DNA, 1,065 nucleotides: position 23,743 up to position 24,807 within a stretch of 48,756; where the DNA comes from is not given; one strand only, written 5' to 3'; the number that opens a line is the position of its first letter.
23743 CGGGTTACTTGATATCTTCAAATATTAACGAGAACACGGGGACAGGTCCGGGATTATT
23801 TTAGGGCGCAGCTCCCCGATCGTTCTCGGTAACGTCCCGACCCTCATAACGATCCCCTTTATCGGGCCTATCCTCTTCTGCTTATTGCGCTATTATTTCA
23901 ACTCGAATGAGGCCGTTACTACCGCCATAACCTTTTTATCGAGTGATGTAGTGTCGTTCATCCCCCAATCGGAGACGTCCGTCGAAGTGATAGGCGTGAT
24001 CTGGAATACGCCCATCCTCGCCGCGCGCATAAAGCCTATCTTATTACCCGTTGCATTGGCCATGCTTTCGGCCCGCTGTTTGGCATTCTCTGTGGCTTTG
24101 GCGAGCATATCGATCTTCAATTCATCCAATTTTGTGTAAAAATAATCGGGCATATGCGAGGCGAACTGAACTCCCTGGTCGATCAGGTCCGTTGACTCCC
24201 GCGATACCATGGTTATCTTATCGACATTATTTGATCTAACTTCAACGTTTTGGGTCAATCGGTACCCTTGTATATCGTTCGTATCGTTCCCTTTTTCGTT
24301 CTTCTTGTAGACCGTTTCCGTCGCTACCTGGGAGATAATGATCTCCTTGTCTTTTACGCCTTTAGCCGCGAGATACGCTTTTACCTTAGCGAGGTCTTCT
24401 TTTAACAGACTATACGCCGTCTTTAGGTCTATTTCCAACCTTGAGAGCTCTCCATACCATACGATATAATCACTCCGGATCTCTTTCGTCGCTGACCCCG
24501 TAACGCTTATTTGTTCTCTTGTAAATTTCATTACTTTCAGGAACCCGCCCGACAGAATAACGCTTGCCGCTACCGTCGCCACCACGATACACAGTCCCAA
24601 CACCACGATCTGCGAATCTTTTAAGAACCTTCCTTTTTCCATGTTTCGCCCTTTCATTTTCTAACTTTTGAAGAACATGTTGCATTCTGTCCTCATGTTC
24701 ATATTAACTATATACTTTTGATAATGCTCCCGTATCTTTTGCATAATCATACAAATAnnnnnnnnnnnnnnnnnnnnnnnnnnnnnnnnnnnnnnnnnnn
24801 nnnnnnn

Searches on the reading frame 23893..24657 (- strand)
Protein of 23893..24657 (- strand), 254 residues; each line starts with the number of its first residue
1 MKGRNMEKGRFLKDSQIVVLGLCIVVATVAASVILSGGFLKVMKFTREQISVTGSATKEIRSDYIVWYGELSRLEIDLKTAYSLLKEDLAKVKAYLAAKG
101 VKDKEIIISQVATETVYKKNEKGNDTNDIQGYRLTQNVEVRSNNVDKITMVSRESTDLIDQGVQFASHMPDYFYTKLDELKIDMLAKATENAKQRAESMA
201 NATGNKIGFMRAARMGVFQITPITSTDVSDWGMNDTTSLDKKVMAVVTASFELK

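Call 57: search_protein_families(library=pfam, proteins=[window:23893-24657:-])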
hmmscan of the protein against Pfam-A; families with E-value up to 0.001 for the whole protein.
window:23893-24657:- (254 aa): 1 family
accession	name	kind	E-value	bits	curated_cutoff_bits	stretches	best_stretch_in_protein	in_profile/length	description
PF04402.19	SIMPL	-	2.2e-28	100.4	25.2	1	50-217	1-160/205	Protein of unknown function (DUF541)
